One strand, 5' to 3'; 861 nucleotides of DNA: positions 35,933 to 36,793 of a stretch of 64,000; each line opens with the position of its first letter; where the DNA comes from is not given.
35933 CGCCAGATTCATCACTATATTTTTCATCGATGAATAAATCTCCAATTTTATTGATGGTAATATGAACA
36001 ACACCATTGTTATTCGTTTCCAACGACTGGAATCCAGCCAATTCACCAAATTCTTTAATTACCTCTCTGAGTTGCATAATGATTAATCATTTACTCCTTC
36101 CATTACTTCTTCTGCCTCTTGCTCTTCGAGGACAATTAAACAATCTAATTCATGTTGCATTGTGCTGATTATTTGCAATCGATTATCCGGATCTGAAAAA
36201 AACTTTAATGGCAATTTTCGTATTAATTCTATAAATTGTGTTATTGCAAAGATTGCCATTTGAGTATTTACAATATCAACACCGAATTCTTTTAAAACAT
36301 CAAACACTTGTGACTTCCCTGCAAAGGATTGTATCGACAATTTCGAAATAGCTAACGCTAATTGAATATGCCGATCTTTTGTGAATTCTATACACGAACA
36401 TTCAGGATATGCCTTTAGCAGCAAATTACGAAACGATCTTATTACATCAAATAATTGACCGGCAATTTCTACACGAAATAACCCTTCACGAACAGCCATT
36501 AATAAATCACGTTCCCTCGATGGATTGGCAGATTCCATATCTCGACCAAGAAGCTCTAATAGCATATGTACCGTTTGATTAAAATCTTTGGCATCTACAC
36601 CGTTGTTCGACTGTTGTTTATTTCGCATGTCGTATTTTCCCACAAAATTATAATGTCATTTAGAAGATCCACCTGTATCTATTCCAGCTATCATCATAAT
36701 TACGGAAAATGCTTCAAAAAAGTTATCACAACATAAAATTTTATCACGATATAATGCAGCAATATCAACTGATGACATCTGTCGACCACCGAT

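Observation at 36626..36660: T3SS gatekeeper gene split mid-domain by one in-frame UGA in a weak UGA-C context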

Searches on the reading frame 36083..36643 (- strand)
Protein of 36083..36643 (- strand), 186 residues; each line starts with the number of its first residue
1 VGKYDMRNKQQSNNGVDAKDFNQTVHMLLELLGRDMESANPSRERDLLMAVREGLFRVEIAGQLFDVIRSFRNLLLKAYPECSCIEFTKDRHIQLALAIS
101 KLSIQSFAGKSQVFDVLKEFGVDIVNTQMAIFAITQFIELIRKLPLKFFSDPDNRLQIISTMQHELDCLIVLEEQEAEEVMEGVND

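Call 3: search_protein_families(library=pfam, proteins=[window:36083-36643:-], max_evalue=1)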
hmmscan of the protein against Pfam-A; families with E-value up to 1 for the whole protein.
window:36083-36643:- (186 aa): 2 families
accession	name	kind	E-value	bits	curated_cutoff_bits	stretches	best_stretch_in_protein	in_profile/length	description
PF09059.15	TyeA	-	3.7e-09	37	21.1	1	101-174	9-80/81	TyeA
PF21714.3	KaiA_N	-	0.0056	17.3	27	1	145-182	26-63/125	Circadian clock protein KaiA, N-terminal domain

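Call 4: search_protein_families(library=ncbifam, proteins=[window:36083-36643:-], max_evalue=1)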
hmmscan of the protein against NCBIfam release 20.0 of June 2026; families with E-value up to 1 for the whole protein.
window:36083-36643:- (186 aa): 1 family
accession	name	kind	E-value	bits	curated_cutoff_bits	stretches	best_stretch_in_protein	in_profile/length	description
TIGR02511.1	type_III_tyeA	equivalog_domain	0.0065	16.7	25.9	1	106-170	17-79/82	TyeA family type III secretion system gatekeeper subunit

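Call 52: search_protein_representatives(protein=window:36086-36628:-)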
Query: 181 residues. Proteins with E-value up to 0.001 (for the whole library): 64; up to 1e-10: 13; up to 1e-30: 2. The best 64 are listed.
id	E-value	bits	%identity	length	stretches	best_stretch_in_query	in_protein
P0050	5.3e-65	234.5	63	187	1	9-177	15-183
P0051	3.1e-59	215.8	88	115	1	1-113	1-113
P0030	7.9e-29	116.9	41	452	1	14-173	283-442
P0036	1.1e-23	100.2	36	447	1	13-174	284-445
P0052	1.0e-22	97.1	49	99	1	80-177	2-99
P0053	4.9e-19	85.1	67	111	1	9-69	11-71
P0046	6.6e-14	68.4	32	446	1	16-172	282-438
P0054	5.5e-13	65.4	61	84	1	124-180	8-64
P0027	6.9e-13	65.1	37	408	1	7-117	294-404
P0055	4.9e-12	62.3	65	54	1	124-177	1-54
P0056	5.1e-12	62.3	58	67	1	113-172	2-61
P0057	2.4e-11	60.1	50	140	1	86-175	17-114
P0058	6.4e-11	58.7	30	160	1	15-167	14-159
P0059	1.9e-10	57.2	39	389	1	21-119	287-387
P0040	2.0e-09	53.9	34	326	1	10-118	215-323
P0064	4.7e-07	46.2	27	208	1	10-169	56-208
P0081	4.9e-05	39.6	24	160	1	18-168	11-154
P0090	1.5e-04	38.0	26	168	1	14-169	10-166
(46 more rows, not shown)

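Call 54: find_encoding_contigs(protein=P0058, flank=3000, max_places=3)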
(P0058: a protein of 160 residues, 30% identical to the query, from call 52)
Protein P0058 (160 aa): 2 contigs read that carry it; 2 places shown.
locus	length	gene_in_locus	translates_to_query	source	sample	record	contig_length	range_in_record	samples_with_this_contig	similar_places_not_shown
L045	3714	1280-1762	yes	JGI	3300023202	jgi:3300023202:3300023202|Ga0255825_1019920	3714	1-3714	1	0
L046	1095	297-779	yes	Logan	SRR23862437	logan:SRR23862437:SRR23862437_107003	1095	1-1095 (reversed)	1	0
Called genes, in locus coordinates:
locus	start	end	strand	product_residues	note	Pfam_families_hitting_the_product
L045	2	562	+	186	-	?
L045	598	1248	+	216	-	PF07201:HrpJ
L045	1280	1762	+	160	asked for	PF09059:TyeA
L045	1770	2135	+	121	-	-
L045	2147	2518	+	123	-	PF09474:Type_III_YscX (weak)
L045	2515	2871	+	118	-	PF07719:TPR_2 (faint), PF13428:TPR_14 (weak), PF13432:TPR_16 (weak), PF14559:TPR_19 (weak)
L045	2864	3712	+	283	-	?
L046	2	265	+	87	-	?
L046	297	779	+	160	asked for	PF09059:TyeA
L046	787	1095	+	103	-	?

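Call 56: find_encoding_contigs(protein=P0081, flank=4000, max_places=3)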
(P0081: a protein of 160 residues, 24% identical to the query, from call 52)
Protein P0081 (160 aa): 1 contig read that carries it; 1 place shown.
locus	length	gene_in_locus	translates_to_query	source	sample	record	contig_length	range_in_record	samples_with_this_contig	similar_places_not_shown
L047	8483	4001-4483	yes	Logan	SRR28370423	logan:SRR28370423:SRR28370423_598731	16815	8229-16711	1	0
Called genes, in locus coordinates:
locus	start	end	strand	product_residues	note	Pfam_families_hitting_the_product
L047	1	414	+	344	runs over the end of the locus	PF28396:SepQ_C, PF01052:FliMN_C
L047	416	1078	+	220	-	PF00813:FliP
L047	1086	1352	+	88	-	PF01313:Bac_export_3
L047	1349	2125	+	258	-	PF01311:Bac_export_1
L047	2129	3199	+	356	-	PF01312:Bac_export_2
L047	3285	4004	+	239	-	PF07201:HrpJ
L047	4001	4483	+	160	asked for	PF09059:TyeA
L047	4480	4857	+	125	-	-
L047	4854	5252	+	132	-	PF09474:Type_III_YscX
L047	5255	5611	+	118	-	PF07719:TPR_2 (faint)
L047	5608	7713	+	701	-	PF00771:FHIPEP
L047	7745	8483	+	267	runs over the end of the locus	PF18922:DUF5672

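Call 57: find_encoding_contigs(protein=P0090, flank=4000, max_places=3)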
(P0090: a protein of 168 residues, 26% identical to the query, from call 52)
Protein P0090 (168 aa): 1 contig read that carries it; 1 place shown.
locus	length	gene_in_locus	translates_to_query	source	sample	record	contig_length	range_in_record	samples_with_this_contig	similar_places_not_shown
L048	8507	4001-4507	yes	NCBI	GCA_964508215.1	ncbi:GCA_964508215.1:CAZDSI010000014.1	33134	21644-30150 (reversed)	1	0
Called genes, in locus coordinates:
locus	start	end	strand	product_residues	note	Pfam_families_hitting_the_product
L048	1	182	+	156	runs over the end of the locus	PF02719:Polysacc_synt_2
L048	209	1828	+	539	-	PF00916:Sulfate_transp, PF01740:STAS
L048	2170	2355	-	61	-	-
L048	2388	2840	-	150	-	PF05932:CesT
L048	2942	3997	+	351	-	-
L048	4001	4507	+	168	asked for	PF09059:TyeA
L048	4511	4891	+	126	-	PF21665:Type_III_SycN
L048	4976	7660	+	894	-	PF01326:PPDK_N, PF00391:PEP-utilizers, PF02896:PEP-utilizers_C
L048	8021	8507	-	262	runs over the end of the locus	PF01209:Ubie_methyltran, PF03848:TehB, PF13489:Methyltransf_23, PF13847:Methyltransf_31, PF08241:Methyltransf_11, PF08242:Methyltransf_12, PF13649:Methyltransf_25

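Call 58: list_cluster_members(proteins=[P0058, P0081, P0090, P0064, P0050, L047:3285-4001:+, L048:2942-3994:+])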
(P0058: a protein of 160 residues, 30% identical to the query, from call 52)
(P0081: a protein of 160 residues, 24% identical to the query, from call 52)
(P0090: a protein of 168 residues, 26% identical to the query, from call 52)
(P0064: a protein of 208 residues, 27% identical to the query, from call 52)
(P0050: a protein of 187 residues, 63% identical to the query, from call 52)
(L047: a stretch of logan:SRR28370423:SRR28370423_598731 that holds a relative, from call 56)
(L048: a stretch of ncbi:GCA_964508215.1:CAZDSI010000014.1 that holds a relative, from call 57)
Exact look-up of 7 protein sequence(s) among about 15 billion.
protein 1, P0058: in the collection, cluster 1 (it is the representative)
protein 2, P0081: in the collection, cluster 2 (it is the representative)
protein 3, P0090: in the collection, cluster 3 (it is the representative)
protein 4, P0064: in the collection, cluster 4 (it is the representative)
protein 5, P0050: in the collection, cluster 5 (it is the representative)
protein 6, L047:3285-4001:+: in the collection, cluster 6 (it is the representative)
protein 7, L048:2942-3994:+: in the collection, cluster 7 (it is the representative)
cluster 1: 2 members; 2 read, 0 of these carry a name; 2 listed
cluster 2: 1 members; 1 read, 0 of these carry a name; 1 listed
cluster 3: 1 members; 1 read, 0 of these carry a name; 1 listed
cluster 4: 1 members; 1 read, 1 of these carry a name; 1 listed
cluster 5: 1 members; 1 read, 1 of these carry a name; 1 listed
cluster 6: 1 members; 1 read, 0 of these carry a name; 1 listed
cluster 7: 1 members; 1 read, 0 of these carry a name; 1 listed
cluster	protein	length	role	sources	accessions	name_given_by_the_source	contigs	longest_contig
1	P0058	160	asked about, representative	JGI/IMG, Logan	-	-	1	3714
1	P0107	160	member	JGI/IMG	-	-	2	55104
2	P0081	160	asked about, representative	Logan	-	-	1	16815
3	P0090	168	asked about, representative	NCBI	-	-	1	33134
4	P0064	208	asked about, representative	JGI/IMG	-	type III secretion protein W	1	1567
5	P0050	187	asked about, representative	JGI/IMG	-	hypothetical protein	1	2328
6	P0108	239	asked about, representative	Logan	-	-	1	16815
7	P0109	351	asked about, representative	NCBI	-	-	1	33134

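Call 60: find_homologous_proteins(query=A4, max_evalue=0.001)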
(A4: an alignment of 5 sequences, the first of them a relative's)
Query A4 (5 sequences) (160 aa, profile of the alignment): 27 proteins with E <= 0.001 among 1484 candidates.
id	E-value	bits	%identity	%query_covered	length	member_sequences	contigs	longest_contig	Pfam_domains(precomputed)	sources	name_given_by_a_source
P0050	2.5e-73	263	32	88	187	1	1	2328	PF09059.16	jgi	jgi:hypothetical protein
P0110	3.1e-69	250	31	89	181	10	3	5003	PF09059.16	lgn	-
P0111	9.1e-65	235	30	88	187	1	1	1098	PF09059.16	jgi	jgi:hypothetical protein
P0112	3.3e-64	234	34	89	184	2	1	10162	PF09059.16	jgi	jgi:hypothetical protein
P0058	1.6e-63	231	100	100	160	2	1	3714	PF09059.16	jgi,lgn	-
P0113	8.9e-63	229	28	90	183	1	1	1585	PF09059.16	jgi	jgi:hypothetical protein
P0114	2.7e-62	227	30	85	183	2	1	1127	PF09059.16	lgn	-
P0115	8.3e-61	223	35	88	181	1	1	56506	PF09059.16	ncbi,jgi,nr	ncbi:MAG: hypothetical protein LBB16_04100 [Puniceicoccales bacterium]|jgi:hypothetical protein|nr:h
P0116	8.3e-61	223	35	88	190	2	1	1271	PF09059.16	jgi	jgi:hypothetical protein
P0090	8.6e-61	223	-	-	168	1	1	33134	PF09059.16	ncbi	-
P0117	1.4e-60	222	32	91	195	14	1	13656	PF09059.16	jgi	jgi:hypothetical protein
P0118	2.8e-58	214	28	91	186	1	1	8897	PF09059.16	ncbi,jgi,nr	ncbi:MAG: hypothetical protein LBC68_01120 [Prevotellaceae bacterium]|jgi:hypothetical protein|nr:hy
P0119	3.8e-58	214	28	89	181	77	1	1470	PF09059.16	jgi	jgi:hypothetical protein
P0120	4.4e-57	210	31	89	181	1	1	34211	PF09059.16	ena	-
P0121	9.7e-57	209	30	88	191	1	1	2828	PF09059.16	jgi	jgi:hypothetical protein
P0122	2.9e-55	205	33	93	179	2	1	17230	PF09059.16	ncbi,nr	ncbi:MAG: hypothetical protein LBR91_01740 [Puniceicoccales bacterium]|nr:hypothetical protein [Puni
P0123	3.6e-55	204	30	91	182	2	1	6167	PF09059.16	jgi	jgi:hypothetical protein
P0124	2.8e-54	201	30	88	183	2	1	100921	PF09059.16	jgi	jgi:hypothetical protein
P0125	2.7e-53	198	31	91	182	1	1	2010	PF09059.16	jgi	jgi:hypothetical protein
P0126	4.7e-52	194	29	88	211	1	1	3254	PF09059.16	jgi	jgi:type III secretion protein W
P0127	5.5e-52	194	30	88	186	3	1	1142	PF09059.16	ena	-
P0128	6.4e-52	194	27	98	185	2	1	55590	PF09059.16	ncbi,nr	ncbi:MAG: hypothetical protein LBI56_02880 [Puniceicoccales bacterium]|nr:hypothetical protein [Puni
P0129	1.6e-51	192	33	94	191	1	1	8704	PF09059.16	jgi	jgi:hypothetical protein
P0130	3.8e-51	191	31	97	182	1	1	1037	PF09059.16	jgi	jgi:hypothetical protein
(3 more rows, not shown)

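Call 61: find_homologous_proteins(query=L047:5608-7710:+, max_evalue=1e-100)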
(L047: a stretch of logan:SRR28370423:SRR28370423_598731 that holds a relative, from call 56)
Query L047:5608-7710:+ (701 aa): 7929 proteins with E <= 1e-100 among 8000 candidates; the best 120 are listed.
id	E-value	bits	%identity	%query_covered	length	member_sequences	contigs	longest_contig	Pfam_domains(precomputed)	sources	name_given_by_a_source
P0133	0.0e+0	1518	100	100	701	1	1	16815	PF00771.26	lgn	-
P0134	0.0e+0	1231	81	100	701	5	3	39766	PF00771.26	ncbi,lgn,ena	-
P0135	0.0e+0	1046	68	100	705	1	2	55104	PF00771.26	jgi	-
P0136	0.0e+0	1018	66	100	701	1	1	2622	PF00771.26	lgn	-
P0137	0.0e+0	1012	65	100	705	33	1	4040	PF00771.26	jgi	-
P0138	0.0e+0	1011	65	100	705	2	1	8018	PF00771.26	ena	-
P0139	1.8e-298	1010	65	100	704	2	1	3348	PF00771.26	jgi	-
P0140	1.8e-298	1010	65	100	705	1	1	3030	PF00771.26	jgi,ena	jgi:type III secretion protein V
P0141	3.0e-298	1009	64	100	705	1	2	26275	PF00771.26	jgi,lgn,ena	jgi:type III secretion protein V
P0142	1.6e-297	1007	65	100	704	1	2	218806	PF00771.26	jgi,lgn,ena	jgi:type III secretion protein V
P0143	1.7e-297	1007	65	100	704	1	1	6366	PF00771.26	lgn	-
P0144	2.0e-297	1006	66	100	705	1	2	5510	PF00771.26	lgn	-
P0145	3.2e-297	1006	63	100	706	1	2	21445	PF00771.26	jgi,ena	jgi:type III secretion protein V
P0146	4.5e-297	1005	66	100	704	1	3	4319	PF00771.26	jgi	-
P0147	4.7e-297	1005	65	100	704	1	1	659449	PF00771.26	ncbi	-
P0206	6.6e-256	869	60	98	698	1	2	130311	PF00771.26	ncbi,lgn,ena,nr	ncbi:MAG: type III secretion system export apparatus subunit SctV [Opitutaceae bacterium]|nr:type II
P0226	7.7e-254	862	58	100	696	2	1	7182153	PF00771.26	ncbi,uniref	ncbi:type III secretion system export apparatus subunit SctV [Horticoccus sp. 23ND18S-11]|uniref:typ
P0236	7.1e-253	859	59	98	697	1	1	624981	PF00771.26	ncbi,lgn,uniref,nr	ncbi:type III secretion system export apparatus subunit SctV [Prosthecobacter dejongeii]|uniref:Type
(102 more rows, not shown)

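Call 62: find_encoding_contigs(protein=P0226, flank=4500, max_places=1)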
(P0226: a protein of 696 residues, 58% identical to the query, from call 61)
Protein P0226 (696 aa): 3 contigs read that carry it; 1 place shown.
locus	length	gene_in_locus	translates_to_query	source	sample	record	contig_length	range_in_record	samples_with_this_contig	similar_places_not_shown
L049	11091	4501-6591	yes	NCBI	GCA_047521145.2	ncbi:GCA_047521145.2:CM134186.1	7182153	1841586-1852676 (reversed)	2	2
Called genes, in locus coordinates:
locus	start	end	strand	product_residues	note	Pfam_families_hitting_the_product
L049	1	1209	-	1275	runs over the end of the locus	PF07494:Reg_prop (faint), PF07495:Y_Y_Y, PF00512:HisKA, PF02518:HATPase_c, PF00072:Response_reg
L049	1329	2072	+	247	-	PF00072:Response_reg, PF00196:GerE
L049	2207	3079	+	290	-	PF07201:HrpJ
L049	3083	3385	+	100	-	PF09059:TyeA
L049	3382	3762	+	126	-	PF21665:Type_III_SycN (weak)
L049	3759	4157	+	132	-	PF09474:Type_III_YscX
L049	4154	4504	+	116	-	PF14559:TPR_19 (faint), PF13428:TPR_14 (faint)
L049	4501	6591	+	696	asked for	PF00771:FHIPEP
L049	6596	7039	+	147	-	PF05932:CesT (weak)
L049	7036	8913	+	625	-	PF03958:Secretin_N, PF00263:Secretin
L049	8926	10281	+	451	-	PF16697:Yop-YscD_cpl, PF21937:Yop-YscD_ppl_2nd (faint), PF23893:Y4YQ_C (weak)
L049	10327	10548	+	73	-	PF08988:T3SS_needle_E (weak)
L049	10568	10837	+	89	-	-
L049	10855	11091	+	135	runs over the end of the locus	PF14559:TPR_19 (weak)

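Call 63: find_encoding_contigs(protein=P0236, flank=4500, max_places=1)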
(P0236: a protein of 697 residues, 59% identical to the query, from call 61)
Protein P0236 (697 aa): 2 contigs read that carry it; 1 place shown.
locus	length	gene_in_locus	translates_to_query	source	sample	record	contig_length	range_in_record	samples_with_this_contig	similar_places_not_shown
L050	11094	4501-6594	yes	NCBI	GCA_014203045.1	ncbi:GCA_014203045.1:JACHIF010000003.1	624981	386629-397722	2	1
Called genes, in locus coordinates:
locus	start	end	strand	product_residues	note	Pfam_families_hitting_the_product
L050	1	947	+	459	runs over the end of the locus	PF04888:SseC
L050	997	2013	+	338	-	PF05802:SctB2 (weak)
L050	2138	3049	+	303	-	PF07201:HrpJ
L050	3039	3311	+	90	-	PF09059:TyeA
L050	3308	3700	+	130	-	PF21665:Type_III_SycN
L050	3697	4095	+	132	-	PF09474:Type_III_YscX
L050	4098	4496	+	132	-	PF14559:TPR_19 (faint), PF13428:TPR_14 (faint)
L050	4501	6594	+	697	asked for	PF00771:FHIPEP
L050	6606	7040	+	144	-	PF05932:CesT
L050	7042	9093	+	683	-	PF03958:Secretin_N, PF00263:Secretin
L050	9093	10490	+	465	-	PF16697:Yop-YscD_cpl, PF16693:Yop-YscD_ppl_1st (faint), PF21937:Yop-YscD_ppl_2nd (weak)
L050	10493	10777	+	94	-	-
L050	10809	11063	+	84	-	-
